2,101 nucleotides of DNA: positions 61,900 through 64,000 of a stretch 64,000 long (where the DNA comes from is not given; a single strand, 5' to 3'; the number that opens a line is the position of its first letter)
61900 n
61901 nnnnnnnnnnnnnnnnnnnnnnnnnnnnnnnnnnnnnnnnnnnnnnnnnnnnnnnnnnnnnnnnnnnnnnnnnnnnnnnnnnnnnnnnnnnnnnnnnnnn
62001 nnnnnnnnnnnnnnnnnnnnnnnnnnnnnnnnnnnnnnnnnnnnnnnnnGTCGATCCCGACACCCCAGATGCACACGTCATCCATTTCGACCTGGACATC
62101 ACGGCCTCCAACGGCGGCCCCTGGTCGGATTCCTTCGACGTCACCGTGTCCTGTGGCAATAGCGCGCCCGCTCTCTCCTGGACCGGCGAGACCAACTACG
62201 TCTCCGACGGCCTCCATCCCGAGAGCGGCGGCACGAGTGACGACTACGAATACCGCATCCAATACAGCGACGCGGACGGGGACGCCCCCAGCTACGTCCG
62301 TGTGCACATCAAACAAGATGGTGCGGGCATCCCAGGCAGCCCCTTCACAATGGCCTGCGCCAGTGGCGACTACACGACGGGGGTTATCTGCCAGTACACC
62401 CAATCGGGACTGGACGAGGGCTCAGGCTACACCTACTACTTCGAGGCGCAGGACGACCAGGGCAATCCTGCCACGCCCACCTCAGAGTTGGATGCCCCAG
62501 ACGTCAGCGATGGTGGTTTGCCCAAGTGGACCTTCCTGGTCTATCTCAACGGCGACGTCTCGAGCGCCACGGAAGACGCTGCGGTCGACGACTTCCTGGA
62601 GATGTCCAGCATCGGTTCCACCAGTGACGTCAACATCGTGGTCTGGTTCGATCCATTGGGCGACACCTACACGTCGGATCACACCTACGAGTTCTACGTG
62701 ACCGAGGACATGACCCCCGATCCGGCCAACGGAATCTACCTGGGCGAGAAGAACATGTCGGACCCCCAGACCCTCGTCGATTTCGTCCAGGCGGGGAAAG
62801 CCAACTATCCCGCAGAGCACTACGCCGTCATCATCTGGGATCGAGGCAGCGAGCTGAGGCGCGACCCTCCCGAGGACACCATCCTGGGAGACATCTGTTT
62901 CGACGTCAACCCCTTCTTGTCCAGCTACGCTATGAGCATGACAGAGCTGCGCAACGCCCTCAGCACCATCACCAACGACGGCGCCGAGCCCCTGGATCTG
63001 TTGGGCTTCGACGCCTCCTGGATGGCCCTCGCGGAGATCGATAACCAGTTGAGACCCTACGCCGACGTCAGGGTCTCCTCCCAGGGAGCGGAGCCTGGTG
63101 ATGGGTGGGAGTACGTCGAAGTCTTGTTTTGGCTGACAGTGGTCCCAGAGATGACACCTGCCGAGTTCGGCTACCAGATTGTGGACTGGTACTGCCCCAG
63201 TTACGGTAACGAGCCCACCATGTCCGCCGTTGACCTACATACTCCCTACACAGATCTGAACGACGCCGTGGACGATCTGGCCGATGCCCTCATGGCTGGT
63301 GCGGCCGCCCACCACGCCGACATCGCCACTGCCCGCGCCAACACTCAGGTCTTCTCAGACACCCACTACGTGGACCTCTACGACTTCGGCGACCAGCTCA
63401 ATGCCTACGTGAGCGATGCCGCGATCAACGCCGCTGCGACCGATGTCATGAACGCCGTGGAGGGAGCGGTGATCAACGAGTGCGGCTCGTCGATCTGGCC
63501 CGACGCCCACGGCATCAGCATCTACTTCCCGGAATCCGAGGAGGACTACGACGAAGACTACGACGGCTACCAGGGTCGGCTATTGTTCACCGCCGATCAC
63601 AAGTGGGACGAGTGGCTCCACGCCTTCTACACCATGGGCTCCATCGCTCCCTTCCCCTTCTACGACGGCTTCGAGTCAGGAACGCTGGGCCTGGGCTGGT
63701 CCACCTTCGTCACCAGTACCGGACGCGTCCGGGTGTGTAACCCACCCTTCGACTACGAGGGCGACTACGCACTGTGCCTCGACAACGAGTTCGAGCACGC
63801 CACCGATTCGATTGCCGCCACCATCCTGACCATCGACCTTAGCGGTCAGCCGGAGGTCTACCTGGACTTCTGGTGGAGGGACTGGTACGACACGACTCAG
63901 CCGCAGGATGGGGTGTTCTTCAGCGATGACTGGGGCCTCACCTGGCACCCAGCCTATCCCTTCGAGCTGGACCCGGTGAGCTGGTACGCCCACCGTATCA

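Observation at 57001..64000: Giant secreted multidomain protein missing from the ORF track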

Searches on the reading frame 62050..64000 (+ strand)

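Call 18: find_homologous_proteins(query=window:62050-64000:+, max_evalue=0.001)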
Query window:62050-64000:+ (650 aa): 152 proteins with E <= 0.001 among 8000 candidates; the best 120 are listed.
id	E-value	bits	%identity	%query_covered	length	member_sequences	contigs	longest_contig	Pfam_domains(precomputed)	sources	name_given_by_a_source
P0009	9.0e-133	463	47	20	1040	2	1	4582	PF13860.13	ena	-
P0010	5.3e-118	414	54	57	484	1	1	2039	PF13385.14,PF03415.20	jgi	jgi:hypothetical protein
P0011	6.8e-115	404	56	57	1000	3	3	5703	PF04151.22,PF25788.3,PF03415.20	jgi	-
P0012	2.6e-112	395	53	58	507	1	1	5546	PF03415.20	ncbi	-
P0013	6.9e-112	394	53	59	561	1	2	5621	PF03415.20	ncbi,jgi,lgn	ncbi:MAG: clostripain-related cysteine peptidase [Anaerolineae bacterium]|jgi:uncharacterized repeat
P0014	2.8e-107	378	58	20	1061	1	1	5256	PF07495.20,PF00041.28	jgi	-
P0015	2.4e-106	375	48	57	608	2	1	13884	PF03415.20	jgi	-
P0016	4.8e-106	374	53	58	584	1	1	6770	PF03415.20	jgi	jgi:hypothetical protein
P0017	9.5e-106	373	52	58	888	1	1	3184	PF04151.22,PF03415.20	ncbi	-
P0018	9.5e-105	370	52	58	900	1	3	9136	PF03415.20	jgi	jgi:hypothetical protein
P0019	1.5e-104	369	47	68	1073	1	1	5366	PF03415.20,PF16656.12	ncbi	ncbi:MAG: clostripain-related cysteine peptidase, partial [Actinomycetota bacterium]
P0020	8.9e-102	360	46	61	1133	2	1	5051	PF04151.22,PF03415.20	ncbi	-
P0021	1.2e-99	353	49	59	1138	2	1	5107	PF00112.30,PF04151.22,PF09394.17,PF03415.20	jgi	jgi:C1A family cysteine protease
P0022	1.2e-95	340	50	18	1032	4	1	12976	PF15892.12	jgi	-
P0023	2.2e-95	339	51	19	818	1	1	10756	-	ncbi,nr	ncbi:MAG: hypothetical protein N2Z73_03230, partial [Endomicrobia bacterium]|nr:hypothetical protein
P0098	1.1e-36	145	46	16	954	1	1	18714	PF13582.13,PF13715.13,PF13688.13,PF13620.13,PF13583.12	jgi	jgi:hypothetical protein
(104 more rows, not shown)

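Call 92: search_protein_families(library=ncbifam, proteins=[P0098], max_evalue=1)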
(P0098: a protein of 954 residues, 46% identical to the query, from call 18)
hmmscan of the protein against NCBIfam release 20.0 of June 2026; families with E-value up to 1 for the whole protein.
P0098 (954 aa): 7 families
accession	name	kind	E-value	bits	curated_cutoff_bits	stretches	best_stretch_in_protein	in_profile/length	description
NF052434.1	Mep72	equivalog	8.7e-32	110.4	645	1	200-457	1-245/573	biofilm-associated metzincin protease Mep72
TIGR03900.1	prc_long_Delta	hypoth_equivalog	8e-09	34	660.95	2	820-913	666-753/973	MXAN_5808 family serine peptidase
NF033511.1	metallo_CpaA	exception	3.5e-08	32.2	750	1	196-377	375-533/575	metalloendopeptidase CpaA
NF038112.1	myxo_dep_M36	subfamily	1e-05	22.9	1500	2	458-536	866-943/1604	myxosortase-dependent M36 family metallopeptidase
NF038115.1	SVAGG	subfamily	0.017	14.1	150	1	282-344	129-188/407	SVAGG family GlyGly-CTERM protein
TIGR03935.1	fragilysin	equivalog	0.034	13.1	190.7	1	306-347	314-355/386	fragilysin family metalloproteinase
TIGR03952.1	metzin_BF0631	equivalog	0.2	10.6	208.1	1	317-347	218-249/351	zinc-dependent metalloproteinase lipoprotein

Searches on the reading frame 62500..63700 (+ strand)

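Call 6: search_solved_structures(query=window:62500-63700:+, max_evalue=0.01, show_alignments=3)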
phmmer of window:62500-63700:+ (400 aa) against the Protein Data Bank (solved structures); distinct sequences matched with E-value up to 0.01: 3.
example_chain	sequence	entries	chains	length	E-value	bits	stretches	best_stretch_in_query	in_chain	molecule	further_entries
9cip_A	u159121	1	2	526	1.2e-07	34.6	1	83-208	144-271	Clostripain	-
6n9j_A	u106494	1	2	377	0.00024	23.7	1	11-227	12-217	Clostripain-related protein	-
6mzo_A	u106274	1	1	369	0.0032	20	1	69-209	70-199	Inactive Zymogen C11 Protease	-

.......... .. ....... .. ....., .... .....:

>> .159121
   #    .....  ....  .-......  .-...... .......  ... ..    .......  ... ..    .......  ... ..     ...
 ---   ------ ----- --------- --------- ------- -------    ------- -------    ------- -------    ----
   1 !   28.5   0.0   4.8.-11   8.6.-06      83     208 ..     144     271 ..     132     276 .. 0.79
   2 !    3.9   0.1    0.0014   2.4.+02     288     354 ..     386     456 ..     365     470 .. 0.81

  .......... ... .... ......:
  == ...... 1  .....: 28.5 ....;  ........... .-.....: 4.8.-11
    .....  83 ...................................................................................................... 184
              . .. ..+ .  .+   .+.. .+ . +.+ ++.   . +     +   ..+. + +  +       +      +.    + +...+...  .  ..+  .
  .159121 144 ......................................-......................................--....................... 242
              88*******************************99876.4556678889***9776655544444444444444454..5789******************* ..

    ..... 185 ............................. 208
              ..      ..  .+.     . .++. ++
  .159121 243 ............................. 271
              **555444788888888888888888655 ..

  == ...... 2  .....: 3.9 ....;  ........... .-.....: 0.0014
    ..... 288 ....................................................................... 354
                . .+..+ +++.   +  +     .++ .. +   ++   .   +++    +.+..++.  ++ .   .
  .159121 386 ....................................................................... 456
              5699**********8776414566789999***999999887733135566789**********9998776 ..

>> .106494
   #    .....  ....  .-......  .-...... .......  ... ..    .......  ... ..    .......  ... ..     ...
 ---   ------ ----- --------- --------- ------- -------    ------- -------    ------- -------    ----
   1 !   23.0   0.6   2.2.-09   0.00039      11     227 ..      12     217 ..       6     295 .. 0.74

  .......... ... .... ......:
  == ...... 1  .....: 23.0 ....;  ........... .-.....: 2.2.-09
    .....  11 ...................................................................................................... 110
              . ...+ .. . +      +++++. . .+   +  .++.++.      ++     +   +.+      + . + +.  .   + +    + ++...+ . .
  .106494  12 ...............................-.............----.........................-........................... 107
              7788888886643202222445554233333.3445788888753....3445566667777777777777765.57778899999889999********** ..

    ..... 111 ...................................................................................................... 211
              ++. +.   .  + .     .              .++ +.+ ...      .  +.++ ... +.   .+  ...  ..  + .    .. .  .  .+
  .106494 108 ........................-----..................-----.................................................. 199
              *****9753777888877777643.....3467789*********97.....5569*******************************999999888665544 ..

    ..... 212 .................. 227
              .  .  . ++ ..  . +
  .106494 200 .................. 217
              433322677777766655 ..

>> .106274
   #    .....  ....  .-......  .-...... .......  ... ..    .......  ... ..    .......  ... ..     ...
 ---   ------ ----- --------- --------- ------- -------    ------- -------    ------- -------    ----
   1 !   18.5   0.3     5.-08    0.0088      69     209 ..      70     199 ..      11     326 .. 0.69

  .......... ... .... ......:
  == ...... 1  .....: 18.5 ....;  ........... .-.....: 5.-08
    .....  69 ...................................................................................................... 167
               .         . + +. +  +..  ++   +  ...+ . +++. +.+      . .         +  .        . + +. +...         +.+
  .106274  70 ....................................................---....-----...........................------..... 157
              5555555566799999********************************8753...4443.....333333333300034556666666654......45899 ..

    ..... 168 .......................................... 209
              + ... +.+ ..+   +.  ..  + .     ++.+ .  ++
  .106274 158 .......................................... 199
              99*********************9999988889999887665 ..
